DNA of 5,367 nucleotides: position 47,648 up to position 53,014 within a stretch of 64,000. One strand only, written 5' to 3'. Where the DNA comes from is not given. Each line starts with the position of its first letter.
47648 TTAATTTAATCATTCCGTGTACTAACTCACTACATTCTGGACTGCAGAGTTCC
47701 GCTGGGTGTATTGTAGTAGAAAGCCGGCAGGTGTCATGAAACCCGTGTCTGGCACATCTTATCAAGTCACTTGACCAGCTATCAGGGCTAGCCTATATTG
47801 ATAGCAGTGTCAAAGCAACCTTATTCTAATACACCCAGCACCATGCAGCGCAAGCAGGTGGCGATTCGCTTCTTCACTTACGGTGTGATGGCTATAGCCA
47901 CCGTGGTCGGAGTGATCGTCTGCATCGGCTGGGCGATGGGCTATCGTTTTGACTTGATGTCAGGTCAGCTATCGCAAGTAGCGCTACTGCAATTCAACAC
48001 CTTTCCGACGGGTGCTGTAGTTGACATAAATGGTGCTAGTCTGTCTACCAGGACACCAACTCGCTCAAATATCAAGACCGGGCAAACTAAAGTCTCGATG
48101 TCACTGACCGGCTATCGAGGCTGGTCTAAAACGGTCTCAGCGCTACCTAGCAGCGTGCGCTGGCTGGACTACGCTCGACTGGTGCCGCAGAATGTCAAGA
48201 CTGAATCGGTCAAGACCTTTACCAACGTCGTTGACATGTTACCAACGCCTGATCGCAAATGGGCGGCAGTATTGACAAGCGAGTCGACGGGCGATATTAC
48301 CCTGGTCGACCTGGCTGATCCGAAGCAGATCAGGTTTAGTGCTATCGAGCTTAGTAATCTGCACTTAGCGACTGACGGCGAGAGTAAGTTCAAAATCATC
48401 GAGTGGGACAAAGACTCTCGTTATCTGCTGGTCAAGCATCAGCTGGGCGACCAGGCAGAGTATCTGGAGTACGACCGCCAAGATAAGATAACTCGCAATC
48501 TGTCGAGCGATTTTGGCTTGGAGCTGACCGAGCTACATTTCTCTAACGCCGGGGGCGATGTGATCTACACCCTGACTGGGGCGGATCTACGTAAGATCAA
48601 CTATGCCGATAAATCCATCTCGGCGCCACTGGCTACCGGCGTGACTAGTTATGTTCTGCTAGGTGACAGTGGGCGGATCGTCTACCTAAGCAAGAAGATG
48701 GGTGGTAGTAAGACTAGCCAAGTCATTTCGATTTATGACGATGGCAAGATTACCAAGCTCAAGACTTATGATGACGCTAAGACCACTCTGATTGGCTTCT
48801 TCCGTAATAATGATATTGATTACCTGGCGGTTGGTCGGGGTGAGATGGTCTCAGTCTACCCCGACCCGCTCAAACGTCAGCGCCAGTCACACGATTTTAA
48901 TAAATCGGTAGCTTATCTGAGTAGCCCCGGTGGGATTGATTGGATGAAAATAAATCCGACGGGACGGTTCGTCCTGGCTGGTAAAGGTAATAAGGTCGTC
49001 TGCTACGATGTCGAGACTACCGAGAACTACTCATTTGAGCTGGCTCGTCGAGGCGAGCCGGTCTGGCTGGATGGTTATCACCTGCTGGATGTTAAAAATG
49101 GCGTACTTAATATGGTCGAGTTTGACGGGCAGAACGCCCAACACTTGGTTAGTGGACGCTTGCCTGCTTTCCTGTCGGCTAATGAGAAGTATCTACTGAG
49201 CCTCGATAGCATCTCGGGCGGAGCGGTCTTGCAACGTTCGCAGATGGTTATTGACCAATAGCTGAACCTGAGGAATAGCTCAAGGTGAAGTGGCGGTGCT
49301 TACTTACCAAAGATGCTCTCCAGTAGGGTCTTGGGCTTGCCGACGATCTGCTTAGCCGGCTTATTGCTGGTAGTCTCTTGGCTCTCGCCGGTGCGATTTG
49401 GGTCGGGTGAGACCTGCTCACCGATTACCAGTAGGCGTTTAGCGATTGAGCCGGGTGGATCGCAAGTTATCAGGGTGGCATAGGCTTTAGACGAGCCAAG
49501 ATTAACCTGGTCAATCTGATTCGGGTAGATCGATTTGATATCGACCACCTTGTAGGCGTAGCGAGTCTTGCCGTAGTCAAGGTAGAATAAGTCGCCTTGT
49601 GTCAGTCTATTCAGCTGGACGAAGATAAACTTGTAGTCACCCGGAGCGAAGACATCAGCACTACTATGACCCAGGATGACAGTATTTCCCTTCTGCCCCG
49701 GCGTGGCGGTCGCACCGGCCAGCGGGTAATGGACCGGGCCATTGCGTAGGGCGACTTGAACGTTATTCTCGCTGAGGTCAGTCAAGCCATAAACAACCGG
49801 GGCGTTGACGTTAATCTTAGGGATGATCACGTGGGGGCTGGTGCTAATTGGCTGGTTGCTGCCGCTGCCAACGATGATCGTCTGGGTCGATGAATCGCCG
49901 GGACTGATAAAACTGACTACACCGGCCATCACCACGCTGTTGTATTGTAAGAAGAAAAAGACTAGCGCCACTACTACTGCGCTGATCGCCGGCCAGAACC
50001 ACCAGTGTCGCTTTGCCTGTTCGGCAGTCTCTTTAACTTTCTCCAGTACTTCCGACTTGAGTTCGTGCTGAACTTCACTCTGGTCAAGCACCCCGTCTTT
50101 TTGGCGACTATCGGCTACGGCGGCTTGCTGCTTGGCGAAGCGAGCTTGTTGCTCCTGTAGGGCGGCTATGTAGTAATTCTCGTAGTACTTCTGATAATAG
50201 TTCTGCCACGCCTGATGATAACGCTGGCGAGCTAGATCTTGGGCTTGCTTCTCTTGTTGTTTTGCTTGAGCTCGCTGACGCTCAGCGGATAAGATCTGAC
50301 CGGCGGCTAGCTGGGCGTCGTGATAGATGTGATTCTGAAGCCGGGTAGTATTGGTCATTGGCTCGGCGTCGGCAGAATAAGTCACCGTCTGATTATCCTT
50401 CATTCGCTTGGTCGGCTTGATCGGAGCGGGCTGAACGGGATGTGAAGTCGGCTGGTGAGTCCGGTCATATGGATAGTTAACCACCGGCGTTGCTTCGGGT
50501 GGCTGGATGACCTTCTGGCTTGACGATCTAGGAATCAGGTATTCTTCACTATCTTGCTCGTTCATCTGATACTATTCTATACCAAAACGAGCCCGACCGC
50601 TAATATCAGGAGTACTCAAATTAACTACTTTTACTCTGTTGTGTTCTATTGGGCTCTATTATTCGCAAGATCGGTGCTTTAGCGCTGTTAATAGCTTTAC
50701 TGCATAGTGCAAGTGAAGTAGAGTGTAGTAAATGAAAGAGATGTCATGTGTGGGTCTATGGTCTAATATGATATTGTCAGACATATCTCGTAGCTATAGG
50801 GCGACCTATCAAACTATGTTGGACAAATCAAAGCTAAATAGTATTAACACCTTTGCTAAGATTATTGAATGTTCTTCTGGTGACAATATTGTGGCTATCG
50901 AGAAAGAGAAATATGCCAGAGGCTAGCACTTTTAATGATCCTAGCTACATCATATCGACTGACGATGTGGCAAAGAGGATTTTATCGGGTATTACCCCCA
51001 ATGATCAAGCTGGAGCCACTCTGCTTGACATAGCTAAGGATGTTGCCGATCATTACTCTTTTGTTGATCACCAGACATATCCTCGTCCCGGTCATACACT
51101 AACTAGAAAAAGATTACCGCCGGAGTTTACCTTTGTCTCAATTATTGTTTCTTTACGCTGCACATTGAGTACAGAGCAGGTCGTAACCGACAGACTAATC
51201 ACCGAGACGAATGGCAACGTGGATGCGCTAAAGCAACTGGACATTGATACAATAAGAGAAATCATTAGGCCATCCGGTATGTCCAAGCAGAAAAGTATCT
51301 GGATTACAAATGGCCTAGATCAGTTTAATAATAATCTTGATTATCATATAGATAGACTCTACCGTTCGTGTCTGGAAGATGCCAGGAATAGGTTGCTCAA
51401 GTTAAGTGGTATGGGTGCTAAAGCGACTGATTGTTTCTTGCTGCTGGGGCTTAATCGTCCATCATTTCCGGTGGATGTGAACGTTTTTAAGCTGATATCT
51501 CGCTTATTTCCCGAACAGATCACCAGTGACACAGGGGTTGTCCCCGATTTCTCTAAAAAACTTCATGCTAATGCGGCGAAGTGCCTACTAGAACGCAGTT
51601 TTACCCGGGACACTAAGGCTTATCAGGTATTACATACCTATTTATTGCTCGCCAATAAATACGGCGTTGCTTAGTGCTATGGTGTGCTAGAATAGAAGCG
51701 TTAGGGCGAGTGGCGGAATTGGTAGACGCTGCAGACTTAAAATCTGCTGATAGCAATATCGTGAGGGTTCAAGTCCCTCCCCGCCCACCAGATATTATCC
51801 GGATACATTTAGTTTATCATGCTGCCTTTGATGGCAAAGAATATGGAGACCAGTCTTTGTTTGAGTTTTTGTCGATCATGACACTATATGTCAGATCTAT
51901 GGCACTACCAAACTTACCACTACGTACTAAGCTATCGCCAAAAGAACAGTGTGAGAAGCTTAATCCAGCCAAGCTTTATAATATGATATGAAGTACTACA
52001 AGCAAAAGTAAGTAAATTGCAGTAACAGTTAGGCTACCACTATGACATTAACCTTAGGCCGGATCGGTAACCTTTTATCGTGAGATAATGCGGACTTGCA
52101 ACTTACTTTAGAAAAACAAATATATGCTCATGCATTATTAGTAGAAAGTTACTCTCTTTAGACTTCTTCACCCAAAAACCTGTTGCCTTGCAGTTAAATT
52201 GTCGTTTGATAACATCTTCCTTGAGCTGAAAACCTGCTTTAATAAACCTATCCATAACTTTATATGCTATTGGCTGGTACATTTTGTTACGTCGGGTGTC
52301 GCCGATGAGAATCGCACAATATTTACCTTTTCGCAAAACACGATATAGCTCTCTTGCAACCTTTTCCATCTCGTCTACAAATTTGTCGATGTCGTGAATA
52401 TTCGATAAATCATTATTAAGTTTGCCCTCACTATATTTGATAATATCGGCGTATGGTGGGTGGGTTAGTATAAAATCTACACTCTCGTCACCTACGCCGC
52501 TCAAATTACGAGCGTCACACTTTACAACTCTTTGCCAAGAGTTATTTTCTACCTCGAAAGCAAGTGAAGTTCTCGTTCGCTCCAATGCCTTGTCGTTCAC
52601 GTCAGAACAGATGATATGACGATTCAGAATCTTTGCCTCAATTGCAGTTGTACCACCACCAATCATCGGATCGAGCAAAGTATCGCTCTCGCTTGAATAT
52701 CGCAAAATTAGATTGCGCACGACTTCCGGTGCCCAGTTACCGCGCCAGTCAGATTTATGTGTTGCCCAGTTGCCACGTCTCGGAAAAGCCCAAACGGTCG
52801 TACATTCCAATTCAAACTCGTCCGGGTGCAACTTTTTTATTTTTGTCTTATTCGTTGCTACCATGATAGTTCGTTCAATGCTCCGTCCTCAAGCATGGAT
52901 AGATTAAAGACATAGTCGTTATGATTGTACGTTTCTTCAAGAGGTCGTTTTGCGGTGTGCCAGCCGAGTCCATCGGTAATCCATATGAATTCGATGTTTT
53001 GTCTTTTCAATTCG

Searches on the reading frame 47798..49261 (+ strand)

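Call 43: search_protein_families(library=pfam, proteins=[window:47798-49261:+])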
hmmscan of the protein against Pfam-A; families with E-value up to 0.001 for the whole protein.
window:47798-49261:+ (487 aa): 1 family
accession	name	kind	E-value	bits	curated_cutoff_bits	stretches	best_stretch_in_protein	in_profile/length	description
PF08308.17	PEGA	-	4.6e-05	23.7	20.8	1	67-122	7-62/71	PEGA domain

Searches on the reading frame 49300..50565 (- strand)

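Call 43: search_protein_families(library=pfam, proteins=[window:49300-50565:-])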
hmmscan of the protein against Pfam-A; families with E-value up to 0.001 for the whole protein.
window:49300-50565:- (421 aa): 1 family
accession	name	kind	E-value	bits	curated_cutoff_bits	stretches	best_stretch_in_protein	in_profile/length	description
PF04203.18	Sortase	-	1.6e-20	73.6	26.6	1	248-384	3-124/125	Sortase domain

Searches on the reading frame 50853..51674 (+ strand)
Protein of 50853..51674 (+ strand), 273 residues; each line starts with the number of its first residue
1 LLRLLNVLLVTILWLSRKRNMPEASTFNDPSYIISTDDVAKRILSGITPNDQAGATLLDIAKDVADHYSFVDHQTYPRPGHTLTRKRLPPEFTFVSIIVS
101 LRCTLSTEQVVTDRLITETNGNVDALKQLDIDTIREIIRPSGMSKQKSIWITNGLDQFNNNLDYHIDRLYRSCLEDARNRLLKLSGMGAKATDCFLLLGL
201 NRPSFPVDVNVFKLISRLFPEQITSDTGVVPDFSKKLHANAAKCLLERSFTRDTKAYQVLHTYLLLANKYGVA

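Call 43: search_protein_families(library=pfam, proteins=[window:50853-51674:+])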
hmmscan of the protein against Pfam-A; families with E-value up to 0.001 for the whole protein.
window:50853-51674:+ (273 aa): 1 family
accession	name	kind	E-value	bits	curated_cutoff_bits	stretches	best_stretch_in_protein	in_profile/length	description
PF00730.31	HhH-GPD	-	3.1e-06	27.9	26.2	1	95-220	1-88/108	HhH-GPD superfamily base excision DNA repair protein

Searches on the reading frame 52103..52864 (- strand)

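Call 44: search_protein_families(library=pfam, proteins=[window:52103-52864:-])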
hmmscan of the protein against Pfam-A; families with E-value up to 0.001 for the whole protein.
window:52103-52864:- (253 aa): 4 families
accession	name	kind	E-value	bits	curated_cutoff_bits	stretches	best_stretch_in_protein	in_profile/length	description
PF01555.25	N6_N4_Mtase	-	3e-22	80.1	26.7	2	7-95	126-217/221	DNA methylase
PF01170.24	UPF0020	-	3.5e-09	37.1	22.3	1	59-145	28-138/197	RMKL-like, methyltransferase domain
PF08241.18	Methyltransf_11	-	1.8e-06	28.9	21.2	0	69-134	6-66/95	Methyltransferase domain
PF13649.12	Methyltransf_25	-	0.00041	21.4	27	0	64-134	2-70/97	Methyltransferase domain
